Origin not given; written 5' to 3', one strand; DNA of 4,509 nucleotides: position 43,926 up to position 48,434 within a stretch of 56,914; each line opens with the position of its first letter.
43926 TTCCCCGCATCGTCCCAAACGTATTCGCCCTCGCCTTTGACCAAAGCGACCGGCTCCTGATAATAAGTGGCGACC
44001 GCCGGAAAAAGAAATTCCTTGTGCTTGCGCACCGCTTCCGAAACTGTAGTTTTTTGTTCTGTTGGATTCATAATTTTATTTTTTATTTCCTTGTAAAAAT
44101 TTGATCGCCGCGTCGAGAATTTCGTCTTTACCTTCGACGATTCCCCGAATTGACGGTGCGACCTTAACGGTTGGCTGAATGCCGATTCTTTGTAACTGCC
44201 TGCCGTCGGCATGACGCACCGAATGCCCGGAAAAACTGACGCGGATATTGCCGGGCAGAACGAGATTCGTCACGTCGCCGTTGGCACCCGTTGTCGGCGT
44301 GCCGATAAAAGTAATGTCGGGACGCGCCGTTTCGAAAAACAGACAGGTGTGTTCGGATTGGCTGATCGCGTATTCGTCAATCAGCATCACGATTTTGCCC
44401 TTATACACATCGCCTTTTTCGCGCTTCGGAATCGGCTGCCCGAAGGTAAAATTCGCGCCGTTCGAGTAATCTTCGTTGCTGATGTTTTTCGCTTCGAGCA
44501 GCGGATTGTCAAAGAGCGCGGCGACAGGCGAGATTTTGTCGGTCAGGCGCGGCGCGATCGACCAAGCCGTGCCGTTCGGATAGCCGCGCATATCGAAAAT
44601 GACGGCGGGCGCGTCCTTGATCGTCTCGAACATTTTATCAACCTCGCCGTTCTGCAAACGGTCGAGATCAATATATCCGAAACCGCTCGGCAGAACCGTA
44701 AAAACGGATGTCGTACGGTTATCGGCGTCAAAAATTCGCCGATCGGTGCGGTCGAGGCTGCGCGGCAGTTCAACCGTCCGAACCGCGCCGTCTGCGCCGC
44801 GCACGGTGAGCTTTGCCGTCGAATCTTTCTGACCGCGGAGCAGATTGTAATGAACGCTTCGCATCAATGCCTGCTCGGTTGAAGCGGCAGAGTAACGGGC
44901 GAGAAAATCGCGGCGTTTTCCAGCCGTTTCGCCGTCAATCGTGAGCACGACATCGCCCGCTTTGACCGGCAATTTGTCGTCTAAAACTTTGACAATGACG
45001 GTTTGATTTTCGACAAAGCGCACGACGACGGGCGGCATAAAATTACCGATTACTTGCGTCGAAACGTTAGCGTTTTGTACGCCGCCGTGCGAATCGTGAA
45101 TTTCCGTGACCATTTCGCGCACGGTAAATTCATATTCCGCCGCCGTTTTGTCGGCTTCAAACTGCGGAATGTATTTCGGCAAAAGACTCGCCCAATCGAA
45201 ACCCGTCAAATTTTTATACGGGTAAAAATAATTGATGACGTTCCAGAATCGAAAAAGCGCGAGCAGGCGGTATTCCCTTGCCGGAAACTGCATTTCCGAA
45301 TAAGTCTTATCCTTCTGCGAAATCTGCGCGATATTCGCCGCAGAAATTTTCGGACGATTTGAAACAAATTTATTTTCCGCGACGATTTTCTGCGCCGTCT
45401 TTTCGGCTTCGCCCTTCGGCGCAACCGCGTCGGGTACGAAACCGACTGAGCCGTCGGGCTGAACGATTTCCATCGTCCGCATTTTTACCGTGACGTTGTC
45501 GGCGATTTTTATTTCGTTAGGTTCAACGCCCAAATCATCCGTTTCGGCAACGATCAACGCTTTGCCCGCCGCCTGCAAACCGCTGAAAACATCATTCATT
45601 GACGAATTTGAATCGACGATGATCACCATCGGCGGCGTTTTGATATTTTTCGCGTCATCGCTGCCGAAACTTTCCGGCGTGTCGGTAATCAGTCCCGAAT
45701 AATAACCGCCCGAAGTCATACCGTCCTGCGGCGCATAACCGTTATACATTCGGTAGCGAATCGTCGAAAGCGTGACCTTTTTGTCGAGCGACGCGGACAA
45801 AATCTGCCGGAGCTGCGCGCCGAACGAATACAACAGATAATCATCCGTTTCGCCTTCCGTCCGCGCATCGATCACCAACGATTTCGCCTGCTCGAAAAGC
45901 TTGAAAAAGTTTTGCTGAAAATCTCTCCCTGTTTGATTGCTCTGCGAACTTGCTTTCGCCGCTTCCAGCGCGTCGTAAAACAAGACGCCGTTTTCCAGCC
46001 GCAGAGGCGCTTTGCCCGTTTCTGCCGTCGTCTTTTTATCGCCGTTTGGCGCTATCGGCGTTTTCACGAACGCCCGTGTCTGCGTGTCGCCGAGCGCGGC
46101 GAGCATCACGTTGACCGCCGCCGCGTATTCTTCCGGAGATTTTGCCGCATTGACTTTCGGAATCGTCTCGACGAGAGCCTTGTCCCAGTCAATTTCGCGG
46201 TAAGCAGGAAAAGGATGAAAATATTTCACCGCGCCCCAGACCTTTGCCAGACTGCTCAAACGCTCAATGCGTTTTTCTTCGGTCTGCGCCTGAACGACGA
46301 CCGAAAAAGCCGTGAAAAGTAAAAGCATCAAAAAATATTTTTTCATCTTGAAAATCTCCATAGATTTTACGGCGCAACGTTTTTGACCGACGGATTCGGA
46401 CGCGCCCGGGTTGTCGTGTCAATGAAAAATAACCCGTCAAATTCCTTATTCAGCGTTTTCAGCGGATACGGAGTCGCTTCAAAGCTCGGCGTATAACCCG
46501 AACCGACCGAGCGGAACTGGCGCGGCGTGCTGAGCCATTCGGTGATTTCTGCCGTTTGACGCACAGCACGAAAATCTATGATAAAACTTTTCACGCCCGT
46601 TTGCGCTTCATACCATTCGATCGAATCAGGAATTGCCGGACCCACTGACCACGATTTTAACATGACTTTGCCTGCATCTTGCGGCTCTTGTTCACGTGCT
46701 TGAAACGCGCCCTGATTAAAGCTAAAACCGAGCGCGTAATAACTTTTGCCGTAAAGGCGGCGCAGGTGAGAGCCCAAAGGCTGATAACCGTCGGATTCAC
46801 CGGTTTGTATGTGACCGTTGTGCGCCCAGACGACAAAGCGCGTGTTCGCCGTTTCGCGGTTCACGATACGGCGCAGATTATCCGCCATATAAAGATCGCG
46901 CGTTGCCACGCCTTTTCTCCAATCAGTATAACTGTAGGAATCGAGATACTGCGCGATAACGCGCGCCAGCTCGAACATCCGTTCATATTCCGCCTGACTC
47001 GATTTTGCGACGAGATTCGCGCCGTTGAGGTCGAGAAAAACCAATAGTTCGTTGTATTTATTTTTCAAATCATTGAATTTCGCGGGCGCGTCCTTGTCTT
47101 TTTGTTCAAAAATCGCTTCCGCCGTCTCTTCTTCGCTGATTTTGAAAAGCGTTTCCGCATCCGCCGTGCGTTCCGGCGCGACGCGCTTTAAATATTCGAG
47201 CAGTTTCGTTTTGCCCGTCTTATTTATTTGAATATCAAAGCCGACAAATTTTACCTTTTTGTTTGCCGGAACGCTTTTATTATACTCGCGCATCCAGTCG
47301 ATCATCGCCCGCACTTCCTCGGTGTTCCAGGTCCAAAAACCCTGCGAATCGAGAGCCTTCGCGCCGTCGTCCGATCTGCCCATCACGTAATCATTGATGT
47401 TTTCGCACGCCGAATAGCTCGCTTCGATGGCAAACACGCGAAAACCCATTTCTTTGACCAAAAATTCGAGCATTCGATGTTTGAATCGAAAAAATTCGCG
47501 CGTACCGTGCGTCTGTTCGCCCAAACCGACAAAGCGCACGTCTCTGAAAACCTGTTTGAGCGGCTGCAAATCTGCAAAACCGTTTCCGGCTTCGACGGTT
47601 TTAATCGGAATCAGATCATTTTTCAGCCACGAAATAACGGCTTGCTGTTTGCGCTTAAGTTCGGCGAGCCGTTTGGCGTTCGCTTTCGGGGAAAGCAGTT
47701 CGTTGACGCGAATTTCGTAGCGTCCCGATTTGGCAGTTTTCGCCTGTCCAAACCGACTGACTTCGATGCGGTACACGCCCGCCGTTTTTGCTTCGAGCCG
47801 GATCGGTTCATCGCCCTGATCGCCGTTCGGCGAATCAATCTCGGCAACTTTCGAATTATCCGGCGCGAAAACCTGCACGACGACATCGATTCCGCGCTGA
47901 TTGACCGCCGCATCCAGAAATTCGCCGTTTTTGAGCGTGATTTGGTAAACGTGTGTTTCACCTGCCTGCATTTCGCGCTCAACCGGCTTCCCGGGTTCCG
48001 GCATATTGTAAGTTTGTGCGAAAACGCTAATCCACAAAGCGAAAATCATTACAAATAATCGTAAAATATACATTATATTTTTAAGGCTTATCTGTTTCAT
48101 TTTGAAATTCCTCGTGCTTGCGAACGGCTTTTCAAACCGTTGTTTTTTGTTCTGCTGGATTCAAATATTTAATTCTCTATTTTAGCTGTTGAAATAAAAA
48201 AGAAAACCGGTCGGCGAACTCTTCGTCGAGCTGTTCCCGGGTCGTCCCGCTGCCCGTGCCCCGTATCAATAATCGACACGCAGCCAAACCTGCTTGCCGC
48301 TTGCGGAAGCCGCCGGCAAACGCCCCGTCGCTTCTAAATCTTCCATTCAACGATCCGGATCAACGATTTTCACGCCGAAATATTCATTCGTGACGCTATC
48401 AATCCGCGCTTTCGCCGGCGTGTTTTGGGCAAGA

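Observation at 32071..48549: Recurring signature: accessory cassettes bordered by truncated copies of the neighbouring core gene's end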

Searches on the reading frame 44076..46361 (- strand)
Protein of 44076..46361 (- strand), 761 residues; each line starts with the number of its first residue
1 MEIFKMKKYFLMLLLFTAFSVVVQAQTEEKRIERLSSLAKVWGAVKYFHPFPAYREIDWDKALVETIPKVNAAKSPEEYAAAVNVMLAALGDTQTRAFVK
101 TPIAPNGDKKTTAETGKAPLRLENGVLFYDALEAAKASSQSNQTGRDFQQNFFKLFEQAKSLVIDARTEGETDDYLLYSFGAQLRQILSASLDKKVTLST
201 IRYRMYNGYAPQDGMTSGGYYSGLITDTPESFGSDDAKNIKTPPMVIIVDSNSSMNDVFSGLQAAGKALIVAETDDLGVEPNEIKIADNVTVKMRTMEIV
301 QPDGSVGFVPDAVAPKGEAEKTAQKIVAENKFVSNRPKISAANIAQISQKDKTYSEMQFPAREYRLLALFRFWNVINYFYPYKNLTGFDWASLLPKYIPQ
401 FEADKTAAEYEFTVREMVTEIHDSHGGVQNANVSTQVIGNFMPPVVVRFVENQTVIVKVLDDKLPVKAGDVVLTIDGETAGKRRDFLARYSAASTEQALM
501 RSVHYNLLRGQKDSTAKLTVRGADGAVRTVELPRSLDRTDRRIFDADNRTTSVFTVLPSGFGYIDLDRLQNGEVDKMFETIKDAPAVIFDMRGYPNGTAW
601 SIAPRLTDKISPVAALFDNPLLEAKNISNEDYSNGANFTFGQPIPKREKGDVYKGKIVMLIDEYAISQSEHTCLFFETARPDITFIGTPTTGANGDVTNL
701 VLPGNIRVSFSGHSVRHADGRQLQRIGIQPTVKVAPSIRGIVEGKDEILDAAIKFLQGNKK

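Call 4: search_protein_families(library=pfam, proteins=[window:44076-46361:-])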
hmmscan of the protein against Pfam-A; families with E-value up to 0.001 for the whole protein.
window:44076-46361:- (761 aa): 3 families
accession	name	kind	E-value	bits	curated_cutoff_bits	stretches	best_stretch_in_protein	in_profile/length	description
PF03572.23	Peptidase_S41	-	1.4e-12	47.9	24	1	561-734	2-165/165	Peptidase family S41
PF14684.11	Tricorn_C1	-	8.8e-08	32.4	24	0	372-418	12-58/59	Tricorn protease C1 domain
PF21558.3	Pept_S41_N_bact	-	2.9e-05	24.3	27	1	460-524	14-79/87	Bacteroidetes, Peptidase, S41 family, N-terminal domain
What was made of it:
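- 44076..46361 (-): Cargo gene: S41/tricorn-like peptidase. Pfam PF03572, PF14684 (call 4).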

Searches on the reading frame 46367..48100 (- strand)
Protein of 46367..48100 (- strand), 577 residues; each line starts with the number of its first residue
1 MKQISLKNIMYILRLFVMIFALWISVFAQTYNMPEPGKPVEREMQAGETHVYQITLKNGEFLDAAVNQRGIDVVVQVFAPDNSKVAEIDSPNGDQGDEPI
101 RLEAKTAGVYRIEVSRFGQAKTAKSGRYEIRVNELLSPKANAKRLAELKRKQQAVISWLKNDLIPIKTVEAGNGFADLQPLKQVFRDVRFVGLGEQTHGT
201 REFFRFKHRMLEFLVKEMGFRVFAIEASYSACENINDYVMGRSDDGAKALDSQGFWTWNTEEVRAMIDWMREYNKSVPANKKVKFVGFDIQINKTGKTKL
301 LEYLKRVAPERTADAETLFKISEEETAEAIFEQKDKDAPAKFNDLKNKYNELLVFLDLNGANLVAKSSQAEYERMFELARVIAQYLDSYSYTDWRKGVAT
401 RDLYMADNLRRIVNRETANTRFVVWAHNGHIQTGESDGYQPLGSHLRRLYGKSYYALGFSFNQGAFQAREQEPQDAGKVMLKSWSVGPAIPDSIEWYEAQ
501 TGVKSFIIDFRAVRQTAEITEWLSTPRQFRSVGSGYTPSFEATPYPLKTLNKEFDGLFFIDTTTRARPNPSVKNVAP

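Call 4: search_protein_families(library=pfam, proteins=[window:46367-48100:-])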
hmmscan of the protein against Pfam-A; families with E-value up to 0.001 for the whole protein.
window:46367-48100:- (577 aa): 2 families
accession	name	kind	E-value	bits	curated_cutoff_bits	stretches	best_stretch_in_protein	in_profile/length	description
PF05139.19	Erythro_esteras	-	1.1e-72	246.2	26.4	1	215-563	1-358/358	Erythromycin esterase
PF04151.21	PPC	-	7.8e-06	27.1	25.9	1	49-115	2-69/70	Bacterial pre-peptidase C-terminal domain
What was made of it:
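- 46367..48100 (-): Cargo gene: erythromycin-esterase family protein with a PPC domain. Pfam PF05139 E 1e-72 (call 4).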

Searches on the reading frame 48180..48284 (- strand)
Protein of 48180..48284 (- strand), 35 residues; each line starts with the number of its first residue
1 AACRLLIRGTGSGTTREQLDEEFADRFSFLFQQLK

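Call 57: search_protein_families(library=pfam, max_evalue=10, proteins=[window:48180-48284:-])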
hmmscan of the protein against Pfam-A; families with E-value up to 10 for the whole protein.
seq(35 aa): 1 family
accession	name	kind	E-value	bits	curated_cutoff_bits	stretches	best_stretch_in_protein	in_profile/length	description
PF22675.2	KH-I_KHDC4-BBP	-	0.13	12.6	30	1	2-22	27-47/76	KHDC4/BBP-like, KH-domain type I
